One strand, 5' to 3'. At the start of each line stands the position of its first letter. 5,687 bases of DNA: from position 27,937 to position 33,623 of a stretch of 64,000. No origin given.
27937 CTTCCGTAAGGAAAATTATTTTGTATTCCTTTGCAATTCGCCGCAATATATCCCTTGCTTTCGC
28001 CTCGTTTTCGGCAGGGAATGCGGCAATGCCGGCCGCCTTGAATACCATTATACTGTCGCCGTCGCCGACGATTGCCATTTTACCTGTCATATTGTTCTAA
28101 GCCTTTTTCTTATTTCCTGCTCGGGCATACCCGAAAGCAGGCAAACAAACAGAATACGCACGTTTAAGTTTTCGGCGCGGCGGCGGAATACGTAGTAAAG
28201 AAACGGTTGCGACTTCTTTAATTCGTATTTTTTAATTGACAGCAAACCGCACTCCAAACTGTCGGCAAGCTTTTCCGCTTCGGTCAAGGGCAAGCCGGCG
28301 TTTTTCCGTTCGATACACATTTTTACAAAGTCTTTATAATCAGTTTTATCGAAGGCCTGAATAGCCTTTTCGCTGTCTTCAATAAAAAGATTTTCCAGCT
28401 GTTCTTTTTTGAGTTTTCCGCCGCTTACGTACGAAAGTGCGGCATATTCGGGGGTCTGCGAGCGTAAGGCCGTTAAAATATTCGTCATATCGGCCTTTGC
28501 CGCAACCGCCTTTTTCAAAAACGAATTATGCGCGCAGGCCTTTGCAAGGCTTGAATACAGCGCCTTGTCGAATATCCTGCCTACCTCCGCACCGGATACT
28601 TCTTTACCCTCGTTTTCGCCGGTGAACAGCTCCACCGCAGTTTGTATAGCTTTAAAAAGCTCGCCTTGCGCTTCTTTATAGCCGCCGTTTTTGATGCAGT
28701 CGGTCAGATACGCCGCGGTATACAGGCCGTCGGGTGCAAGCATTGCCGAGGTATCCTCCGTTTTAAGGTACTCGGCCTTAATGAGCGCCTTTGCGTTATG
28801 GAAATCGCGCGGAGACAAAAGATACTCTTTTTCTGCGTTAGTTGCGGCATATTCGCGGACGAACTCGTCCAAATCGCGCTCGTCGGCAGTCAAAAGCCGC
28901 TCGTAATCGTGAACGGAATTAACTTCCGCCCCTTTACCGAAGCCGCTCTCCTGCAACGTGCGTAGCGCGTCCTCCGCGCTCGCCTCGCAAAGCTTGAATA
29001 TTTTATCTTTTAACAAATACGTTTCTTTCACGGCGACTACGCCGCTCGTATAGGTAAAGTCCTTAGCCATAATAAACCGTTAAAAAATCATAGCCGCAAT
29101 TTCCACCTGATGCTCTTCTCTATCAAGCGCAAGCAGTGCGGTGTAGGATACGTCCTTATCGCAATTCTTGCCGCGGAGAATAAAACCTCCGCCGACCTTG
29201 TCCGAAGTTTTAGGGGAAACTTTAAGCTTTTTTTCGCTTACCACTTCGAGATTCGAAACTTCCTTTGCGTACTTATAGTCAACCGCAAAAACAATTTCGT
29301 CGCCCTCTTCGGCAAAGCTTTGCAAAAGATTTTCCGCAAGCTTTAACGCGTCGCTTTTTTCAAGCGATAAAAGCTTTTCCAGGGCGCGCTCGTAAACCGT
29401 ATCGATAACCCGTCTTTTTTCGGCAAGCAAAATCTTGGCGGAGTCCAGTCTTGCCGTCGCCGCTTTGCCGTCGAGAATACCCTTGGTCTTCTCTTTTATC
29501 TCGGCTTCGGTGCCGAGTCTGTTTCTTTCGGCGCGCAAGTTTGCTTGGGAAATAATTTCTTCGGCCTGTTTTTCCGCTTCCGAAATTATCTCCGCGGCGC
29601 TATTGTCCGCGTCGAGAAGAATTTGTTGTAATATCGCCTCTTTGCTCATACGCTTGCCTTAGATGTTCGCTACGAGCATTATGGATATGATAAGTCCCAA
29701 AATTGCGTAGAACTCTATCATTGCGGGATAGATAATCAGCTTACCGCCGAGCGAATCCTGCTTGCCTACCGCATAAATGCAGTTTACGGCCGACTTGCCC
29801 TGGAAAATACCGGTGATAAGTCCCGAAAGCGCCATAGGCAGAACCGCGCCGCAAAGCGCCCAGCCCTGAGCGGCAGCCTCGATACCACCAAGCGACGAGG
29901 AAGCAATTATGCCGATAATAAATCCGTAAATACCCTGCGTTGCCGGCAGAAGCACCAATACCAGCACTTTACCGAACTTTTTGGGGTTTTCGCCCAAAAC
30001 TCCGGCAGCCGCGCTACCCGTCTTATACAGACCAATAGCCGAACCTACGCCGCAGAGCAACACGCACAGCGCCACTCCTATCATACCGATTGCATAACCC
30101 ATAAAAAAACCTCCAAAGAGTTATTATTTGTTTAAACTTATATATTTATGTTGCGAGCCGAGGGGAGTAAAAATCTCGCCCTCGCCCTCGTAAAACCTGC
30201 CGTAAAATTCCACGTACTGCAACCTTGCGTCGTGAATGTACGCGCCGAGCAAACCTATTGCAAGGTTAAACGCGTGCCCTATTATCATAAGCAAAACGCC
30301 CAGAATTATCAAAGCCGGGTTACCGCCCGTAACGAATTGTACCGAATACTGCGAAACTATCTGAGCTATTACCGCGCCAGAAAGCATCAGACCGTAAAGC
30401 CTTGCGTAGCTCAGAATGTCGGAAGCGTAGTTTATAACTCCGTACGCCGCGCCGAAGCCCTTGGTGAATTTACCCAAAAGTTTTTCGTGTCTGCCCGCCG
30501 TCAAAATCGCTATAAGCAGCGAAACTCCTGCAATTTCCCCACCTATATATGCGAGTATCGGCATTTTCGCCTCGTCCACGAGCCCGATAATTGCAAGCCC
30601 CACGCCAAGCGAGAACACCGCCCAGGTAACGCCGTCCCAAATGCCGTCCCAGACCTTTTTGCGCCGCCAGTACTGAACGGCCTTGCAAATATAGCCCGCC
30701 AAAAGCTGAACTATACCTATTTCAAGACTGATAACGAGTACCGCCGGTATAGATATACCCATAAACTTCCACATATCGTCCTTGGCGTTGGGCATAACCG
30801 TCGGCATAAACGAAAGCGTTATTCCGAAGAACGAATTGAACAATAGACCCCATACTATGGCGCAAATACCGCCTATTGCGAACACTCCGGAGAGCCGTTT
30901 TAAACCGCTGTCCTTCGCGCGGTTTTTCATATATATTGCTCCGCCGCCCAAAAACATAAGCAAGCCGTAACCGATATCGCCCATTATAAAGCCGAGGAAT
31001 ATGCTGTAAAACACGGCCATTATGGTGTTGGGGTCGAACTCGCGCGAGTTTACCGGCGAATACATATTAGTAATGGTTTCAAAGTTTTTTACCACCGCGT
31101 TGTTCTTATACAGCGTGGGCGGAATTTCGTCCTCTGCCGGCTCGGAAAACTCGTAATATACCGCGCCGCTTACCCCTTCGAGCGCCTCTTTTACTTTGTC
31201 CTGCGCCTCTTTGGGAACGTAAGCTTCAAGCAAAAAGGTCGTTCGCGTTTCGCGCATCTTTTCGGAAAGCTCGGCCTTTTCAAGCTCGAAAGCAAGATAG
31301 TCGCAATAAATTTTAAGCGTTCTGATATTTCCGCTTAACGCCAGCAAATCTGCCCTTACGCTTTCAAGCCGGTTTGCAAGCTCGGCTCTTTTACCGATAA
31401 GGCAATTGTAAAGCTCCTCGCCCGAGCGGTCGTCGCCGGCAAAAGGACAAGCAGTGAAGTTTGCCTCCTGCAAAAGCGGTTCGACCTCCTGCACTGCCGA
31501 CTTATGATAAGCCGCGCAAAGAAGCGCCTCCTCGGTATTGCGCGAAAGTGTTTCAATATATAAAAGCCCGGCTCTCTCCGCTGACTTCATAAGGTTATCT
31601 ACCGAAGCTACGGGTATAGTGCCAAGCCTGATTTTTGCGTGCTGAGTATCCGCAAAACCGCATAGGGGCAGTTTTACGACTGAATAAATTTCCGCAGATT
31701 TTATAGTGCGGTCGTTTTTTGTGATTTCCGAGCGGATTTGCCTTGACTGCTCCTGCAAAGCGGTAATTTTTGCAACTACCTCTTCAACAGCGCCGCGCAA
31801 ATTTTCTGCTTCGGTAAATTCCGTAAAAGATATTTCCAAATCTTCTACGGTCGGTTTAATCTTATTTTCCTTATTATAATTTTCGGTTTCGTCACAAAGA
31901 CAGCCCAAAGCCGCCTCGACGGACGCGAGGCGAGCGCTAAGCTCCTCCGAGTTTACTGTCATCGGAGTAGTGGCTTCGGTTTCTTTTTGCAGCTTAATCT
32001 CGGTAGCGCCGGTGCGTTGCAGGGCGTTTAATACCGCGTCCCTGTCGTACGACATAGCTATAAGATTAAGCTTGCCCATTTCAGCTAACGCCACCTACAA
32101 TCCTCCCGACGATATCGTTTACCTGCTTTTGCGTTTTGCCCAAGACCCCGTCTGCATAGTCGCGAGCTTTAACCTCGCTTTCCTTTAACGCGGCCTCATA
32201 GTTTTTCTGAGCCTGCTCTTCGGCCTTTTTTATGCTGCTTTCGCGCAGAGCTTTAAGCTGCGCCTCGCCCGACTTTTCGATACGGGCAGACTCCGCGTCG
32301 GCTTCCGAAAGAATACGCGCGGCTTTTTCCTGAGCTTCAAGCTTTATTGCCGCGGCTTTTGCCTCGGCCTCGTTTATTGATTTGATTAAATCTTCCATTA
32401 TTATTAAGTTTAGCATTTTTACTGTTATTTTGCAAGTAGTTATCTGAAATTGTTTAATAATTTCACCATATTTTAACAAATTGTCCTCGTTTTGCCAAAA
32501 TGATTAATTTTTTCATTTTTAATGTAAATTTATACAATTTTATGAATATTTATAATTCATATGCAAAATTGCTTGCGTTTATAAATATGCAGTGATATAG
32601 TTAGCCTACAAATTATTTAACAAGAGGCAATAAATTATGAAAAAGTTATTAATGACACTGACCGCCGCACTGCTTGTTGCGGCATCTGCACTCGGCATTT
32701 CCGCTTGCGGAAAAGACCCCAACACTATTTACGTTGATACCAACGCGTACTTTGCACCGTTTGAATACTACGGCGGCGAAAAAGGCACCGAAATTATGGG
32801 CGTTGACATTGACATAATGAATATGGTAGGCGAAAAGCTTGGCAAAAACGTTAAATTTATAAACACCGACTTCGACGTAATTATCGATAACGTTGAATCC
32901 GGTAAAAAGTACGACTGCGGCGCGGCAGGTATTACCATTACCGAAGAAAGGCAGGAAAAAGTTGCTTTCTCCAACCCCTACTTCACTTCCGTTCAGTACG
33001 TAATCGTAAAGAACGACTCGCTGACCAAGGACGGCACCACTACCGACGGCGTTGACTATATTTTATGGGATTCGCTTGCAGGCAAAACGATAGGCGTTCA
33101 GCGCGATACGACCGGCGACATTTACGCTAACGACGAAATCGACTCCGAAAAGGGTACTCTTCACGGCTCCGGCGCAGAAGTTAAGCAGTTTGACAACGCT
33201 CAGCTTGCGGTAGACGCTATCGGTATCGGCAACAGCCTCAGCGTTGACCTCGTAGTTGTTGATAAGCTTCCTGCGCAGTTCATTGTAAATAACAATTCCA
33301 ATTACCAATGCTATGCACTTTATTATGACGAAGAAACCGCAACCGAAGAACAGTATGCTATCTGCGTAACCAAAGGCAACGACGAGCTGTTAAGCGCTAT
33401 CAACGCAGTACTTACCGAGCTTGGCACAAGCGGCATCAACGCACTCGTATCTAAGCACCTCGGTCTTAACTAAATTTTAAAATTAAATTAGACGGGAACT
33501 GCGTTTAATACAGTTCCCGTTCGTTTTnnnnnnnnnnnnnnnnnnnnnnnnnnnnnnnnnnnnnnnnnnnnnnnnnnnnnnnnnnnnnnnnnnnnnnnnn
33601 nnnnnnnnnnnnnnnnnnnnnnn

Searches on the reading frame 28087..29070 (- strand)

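Call 41: search_protein_families(library=pfam, max_evalue=1e-8, proteins=[window:28087-29070:-])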
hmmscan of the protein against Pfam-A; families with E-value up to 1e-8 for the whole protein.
window:28087-29070:- (327 aa): 1 family
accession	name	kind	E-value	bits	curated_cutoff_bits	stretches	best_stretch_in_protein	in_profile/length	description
PF01992.21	vATP-synt_AC39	-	4.5e-34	118.7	29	1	12-323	5-339/339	ATP synthase (C/AC39) subunit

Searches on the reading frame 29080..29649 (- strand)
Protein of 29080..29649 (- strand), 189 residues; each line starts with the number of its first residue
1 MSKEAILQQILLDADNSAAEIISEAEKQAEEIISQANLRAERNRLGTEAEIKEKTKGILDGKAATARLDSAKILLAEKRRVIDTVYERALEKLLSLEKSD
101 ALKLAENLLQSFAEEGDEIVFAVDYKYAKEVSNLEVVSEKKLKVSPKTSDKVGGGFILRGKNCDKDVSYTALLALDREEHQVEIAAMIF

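Call 41: search_protein_families(library=pfam, max_evalue=1e-8, proteins=[window:29080-29649:-])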
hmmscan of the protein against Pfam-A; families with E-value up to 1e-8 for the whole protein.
window:29080-29649:- (189 aa): 0 families

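Call 68: search_protein_families(library=ncbifam, max_evalue=0.0001, proteins=[window:29080-29649:-])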
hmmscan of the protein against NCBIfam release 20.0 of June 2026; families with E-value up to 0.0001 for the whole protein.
window:29080-29649:- (189 aa): 2 families
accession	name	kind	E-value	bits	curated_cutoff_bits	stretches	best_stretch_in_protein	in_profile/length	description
NF002629.0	PRK02292.1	equivalog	2.7e-13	50.2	184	1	1-160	1-159/192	V-type ATP synthase subunit E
NF003049.0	PRK03963.1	equivalog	1.3e-05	25.1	225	1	4-114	5-115/198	V-type ATP synthase subunit E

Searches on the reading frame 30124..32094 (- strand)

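Call 41: search_protein_families(library=pfam, max_evalue=1e-8, proteins=[window:30124-32094:-])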
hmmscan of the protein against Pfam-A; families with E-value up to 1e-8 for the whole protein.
window:30124-32094:- (656 aa): 1 family
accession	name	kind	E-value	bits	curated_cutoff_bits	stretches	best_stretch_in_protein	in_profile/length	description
PF01496.24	V_ATPase_I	-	3.6e-23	81.9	30.7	1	279-432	301-466/815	V-type ATPase 116kDa subunit family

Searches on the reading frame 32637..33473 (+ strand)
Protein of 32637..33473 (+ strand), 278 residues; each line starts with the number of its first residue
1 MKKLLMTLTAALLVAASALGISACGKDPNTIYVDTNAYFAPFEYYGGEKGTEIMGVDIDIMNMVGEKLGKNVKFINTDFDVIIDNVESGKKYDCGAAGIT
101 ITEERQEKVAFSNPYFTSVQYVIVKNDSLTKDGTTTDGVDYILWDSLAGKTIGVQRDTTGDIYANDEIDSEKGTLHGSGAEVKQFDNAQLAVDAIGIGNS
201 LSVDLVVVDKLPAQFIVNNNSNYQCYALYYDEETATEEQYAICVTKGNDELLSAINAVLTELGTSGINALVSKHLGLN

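Call 7: search_protein_families(library=ncbifam, proteins=[window:32637-33473:+])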
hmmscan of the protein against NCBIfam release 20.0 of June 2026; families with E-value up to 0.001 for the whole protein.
window:32637-33473:+ (278 aa): 12 families
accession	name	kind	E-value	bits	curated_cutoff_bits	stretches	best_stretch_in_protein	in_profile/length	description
TIGR01096.1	3A0103s03R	subfamily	8.5e-30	104.1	256.35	1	8-266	4-240/250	lysine/arginine/ornithine ABC transporter substrate-binding protein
NF007029.0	PRK09495.1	equivalog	3.3e-22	79.5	303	1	3-269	3-236/248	glutamine ABC transporter substrate-binding protein GlnH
NF041765.1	ArtJ_Ecoli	equivalog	9.8e-18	64.6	510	1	1-170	1-147/243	arginine ABC transporter substrate-binding protein ArtJ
NF008426.0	PRK11260.1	equivalog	2.4e-17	63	312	1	6-274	17-259/266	cystine ABC transporter substrate-binding protein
NF011586.0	PRK15010.1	equivalog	6.6e-17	61.9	440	1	1-266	1-243/260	lysine/arginine/ornithine ABC transporter substrate-binding protein ArgT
NF041764.1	ArtI_Ecoli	equivalog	5.4e-16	58.7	522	1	12-266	4-231/243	arginine ABC transporter substrate-binding protein ArtI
NF011965.0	PRK15437.1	equivalog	3.3e-15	56.4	459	1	1-168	1-152/260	histidine ABC transporter substrate-binding protein HisJ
NF011583.0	PRK15007.1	subfamily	6.8e-15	55.1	358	1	12-264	4-229/243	arginine ABC transporter substrate-binding protein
NF052427.1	StpK7MSMEG_1200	equivalog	1.6e-11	43.4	900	1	29-117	362-446/601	serine/threonine protein kinase StpK7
NF008112.0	PRK10859.1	equivalog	5.5e-07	28.4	354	1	40-129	52-139/483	membrane-bound lytic murein transglycosylase MltF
TIGR02995.1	ectoine_ehuB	equivalog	3.4e-06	26.5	190.9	1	36-126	39-127/275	ectoine/hydroxyectoine ABC transporter substrate-binding protein EhuB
TIGR04262.1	orph_peri_GRRM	subfamily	2.3e-05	23.8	190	1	49-162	18-124/257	extracellular substrate binding-like orphan protein GrrP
